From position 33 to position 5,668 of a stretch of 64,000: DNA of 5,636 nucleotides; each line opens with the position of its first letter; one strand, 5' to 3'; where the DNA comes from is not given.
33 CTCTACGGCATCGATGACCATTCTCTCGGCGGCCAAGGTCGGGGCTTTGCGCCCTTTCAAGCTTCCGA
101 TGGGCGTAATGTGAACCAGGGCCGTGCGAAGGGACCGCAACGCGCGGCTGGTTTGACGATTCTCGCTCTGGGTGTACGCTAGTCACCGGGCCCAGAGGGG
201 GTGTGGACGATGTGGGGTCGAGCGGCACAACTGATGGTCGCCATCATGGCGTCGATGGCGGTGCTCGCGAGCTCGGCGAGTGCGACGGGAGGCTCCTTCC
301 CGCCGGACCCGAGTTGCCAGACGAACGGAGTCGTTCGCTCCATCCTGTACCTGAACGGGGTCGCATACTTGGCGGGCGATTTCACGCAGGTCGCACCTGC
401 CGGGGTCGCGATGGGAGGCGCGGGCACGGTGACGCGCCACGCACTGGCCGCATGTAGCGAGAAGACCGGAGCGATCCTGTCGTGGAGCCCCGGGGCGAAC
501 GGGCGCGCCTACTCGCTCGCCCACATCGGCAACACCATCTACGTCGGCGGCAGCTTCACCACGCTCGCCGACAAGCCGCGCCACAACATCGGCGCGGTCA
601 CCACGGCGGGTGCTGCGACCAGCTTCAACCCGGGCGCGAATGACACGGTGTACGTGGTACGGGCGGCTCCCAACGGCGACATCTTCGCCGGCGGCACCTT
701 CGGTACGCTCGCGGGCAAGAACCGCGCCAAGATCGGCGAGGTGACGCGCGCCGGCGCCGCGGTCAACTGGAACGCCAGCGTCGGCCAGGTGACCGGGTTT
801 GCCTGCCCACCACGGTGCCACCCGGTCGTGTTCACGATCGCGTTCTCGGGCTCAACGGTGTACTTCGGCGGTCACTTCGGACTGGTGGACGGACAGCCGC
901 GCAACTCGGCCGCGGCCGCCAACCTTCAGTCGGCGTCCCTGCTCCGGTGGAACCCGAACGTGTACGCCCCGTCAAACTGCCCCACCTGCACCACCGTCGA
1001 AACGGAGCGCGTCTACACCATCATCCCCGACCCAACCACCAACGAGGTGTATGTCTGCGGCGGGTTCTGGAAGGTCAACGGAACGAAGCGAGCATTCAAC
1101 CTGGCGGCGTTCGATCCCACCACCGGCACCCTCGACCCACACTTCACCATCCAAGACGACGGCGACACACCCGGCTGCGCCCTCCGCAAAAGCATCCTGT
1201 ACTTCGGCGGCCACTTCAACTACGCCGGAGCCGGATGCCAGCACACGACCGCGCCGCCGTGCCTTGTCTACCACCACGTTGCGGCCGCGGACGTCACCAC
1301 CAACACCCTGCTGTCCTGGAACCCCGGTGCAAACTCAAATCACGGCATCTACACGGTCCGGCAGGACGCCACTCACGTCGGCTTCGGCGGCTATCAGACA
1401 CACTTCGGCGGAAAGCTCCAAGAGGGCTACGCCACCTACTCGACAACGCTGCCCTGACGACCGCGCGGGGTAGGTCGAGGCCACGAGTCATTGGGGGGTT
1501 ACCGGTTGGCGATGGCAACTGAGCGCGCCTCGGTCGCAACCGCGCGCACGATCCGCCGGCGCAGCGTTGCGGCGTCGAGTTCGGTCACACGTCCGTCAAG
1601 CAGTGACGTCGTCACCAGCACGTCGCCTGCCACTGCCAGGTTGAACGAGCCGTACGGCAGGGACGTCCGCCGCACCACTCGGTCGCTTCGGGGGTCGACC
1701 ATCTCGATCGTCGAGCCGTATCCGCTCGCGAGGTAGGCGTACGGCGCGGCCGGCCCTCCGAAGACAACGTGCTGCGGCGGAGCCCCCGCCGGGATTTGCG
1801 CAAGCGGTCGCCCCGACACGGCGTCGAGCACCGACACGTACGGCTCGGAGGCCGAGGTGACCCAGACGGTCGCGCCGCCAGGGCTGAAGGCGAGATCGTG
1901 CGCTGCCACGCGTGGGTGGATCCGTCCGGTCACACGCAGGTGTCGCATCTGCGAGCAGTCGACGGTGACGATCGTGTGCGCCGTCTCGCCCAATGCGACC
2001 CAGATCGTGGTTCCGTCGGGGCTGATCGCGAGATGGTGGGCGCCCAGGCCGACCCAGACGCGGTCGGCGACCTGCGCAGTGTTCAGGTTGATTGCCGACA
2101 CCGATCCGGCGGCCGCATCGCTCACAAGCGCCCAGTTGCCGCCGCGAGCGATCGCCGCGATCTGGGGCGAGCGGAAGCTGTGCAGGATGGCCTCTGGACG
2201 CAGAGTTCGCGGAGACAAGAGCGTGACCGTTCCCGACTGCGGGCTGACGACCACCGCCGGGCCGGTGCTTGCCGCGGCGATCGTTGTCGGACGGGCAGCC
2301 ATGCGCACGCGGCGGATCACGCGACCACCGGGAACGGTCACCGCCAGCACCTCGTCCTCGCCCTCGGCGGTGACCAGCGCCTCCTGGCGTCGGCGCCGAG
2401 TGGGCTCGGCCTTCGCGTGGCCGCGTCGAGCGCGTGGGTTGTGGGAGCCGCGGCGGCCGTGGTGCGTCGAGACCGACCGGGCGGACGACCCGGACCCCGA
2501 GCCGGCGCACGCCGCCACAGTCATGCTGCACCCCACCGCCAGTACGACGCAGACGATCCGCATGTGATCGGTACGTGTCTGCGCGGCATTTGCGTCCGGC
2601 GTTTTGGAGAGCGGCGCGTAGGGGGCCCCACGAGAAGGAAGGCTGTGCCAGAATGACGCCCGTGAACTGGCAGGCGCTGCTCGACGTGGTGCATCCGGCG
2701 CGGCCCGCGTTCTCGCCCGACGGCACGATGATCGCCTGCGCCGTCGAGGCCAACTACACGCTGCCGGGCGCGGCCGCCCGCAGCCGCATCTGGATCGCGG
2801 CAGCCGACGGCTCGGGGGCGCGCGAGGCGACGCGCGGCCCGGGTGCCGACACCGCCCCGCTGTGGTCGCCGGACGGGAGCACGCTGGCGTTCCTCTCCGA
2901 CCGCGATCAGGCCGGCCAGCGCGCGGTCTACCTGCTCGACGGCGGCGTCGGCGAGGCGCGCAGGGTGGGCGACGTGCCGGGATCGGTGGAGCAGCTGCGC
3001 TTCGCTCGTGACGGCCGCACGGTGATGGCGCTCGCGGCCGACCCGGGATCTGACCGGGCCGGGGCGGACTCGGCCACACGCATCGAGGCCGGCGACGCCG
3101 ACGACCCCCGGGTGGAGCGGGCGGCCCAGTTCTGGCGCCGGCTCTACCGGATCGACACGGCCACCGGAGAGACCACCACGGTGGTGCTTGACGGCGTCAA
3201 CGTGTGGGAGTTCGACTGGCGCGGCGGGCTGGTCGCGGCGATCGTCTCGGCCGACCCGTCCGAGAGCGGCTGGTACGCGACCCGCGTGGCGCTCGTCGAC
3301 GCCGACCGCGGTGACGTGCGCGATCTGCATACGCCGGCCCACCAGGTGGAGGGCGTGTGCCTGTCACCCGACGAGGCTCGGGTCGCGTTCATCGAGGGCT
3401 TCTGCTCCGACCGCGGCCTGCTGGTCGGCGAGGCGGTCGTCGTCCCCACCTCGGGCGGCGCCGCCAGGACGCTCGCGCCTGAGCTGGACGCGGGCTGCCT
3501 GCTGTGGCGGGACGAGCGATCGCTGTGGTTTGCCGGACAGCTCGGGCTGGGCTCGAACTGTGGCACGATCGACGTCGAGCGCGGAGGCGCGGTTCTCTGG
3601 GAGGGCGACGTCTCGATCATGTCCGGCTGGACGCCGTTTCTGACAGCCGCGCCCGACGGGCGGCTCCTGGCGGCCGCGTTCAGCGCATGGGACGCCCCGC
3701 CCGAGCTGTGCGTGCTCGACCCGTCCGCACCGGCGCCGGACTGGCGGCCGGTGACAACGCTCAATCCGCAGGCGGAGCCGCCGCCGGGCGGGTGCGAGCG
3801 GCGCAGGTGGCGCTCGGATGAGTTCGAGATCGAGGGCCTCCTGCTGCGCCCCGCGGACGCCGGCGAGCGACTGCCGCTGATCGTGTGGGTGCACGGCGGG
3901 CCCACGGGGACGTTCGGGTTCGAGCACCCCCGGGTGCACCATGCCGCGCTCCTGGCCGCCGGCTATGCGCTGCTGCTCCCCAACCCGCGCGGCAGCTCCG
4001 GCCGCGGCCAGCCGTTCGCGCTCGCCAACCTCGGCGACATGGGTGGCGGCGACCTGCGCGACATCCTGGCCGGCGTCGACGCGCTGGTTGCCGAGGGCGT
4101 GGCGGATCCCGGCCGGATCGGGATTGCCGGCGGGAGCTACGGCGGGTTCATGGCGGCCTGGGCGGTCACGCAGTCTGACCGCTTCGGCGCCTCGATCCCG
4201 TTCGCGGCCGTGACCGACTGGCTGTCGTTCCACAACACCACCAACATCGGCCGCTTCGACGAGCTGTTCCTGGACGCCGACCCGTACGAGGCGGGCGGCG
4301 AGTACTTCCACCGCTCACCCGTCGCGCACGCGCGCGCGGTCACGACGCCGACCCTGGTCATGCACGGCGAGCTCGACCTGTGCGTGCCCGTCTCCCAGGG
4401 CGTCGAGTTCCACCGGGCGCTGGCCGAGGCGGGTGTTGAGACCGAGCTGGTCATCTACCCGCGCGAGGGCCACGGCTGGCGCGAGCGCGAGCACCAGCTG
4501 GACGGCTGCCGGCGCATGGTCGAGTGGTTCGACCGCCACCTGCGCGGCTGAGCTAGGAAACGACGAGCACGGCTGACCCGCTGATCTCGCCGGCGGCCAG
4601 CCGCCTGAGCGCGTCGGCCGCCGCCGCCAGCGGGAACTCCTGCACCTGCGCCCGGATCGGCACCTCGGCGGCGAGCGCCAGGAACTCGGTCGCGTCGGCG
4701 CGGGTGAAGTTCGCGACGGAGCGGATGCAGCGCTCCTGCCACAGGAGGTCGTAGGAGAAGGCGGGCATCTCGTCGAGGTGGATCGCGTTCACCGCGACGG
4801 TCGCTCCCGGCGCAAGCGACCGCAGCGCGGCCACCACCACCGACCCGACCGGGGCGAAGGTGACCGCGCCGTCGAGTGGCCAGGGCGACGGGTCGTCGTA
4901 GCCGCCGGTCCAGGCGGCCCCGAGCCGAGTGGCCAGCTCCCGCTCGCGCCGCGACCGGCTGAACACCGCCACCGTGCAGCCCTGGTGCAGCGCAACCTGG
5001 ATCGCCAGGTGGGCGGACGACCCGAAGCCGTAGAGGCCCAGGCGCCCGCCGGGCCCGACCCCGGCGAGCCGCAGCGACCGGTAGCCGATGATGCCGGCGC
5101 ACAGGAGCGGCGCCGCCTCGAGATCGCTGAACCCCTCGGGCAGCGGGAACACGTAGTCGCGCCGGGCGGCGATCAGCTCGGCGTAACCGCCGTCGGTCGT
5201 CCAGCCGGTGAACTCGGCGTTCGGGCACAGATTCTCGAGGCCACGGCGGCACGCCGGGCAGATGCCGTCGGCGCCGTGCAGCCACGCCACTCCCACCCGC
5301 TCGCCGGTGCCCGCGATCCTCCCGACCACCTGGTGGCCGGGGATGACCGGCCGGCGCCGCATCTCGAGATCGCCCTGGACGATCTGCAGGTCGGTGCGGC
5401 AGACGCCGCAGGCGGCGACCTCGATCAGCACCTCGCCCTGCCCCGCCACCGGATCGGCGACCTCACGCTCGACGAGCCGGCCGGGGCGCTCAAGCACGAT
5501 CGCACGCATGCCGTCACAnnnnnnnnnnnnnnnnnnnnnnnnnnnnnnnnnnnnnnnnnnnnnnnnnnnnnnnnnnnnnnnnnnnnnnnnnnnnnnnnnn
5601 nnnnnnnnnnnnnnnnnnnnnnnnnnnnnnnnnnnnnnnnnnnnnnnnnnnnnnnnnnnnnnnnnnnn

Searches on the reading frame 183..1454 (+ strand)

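Call 10: search_protein_families(library=pfam, proteins=[window:183-1454:+], max_evalue=0.001)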
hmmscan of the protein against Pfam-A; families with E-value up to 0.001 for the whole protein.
window:183-1454:+ (424 aa): 1 family
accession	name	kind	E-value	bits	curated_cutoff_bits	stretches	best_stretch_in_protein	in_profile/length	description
PF17164.10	DUF5122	-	0.00088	19.9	27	0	288-321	5-36/36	Domain of unknown function (DUF5122) beta-propeller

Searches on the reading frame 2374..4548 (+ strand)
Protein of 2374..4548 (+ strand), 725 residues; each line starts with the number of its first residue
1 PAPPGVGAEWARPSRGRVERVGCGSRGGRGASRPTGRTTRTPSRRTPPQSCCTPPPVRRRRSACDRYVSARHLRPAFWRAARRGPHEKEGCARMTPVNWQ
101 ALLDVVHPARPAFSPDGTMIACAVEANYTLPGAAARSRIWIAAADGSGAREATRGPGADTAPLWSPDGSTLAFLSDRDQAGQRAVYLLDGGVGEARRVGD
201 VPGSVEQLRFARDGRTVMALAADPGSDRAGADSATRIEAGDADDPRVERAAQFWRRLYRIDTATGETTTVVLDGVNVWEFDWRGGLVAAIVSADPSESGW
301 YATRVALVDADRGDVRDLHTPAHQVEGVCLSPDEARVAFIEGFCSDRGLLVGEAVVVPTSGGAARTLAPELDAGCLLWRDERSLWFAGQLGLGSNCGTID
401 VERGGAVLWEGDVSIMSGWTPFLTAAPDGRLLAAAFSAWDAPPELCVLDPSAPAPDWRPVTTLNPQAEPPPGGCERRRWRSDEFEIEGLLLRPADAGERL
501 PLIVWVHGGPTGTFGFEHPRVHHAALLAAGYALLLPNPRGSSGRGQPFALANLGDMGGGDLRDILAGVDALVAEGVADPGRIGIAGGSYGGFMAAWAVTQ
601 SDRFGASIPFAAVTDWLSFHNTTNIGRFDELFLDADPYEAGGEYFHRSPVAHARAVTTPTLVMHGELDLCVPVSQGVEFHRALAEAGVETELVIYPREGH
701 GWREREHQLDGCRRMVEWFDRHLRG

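Call 10: search_protein_families(library=pfam, proteins=[window:2374-4548:+], max_evalue=0.001)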
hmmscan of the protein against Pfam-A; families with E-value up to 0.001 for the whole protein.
window:2374-4548:+ (725 aa): 10 families
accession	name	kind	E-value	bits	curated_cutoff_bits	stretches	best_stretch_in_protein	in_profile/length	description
PF00326.27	Peptidase_S9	-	1.6e-49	168.7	22.6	1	522-724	5-211/213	Prolyl oligopeptidase family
PF07676.18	PD40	-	4.1e-13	49.4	20.9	1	151-182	3-33/38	WD40-like Beta Propeller Repeat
PF20434.5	BD-FAE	-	3.7e-10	40.1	26.8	1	492-683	5-215/215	BD-FAE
PF01738.24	DLH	-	8.1e-09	35.8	21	1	487-717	2-211/217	Dienelactone hydrolase family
PF02129.25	Peptidase_S15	-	5.1e-08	33.4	23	1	490-618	9-134/262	X-Pro dipeptidyl-peptidase (S15 family)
PF07859.19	Abhydrolase_3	-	3.8e-06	27.2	25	1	565-702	53-208/210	alpha/beta hydrolase fold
PF14583.12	Pectate_lyase22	-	0.00015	21.1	30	1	133-220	212-300/386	Oligogalacturonate lyase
PF10503.15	Esterase_PHB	-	0.00063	19.5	23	0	489-604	5-122/219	Esterase PHB depolymerase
PF00561.26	Abhydrolase_1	-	0.00069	19.8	25.8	0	588-694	138-232/245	alpha/beta hydrolase fold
PF12146.15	Hydrolase_4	-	0.0007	19.4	27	0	651-700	185-232/239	Serine aminopeptidase, S33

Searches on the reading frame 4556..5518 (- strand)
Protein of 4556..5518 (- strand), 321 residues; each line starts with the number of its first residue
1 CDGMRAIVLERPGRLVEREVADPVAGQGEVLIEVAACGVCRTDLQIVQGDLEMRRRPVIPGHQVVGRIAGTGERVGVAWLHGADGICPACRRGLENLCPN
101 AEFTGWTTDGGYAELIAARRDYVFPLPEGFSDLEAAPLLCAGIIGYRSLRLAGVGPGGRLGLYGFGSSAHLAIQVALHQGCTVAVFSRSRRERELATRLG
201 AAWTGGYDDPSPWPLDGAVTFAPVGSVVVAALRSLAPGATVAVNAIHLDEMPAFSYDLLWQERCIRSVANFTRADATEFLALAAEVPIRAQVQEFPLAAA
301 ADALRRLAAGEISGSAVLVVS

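Call 10: search_protein_families(library=pfam, proteins=[window:4556-5518:-], max_evalue=0.001)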
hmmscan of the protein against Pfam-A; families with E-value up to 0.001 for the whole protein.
window:4556-5518:- (321 aa): 2 families
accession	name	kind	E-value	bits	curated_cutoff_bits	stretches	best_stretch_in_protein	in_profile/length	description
PF08240.17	ADH_N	-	3.2e-21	76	23.5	1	26-128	1-104/104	Alcohol dehydrogenase GroES-like domain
PF00107.32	ADH_zinc_N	-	2.8e-08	34.2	31.8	1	170-284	4-128/129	Zinc-binding dehydrogenase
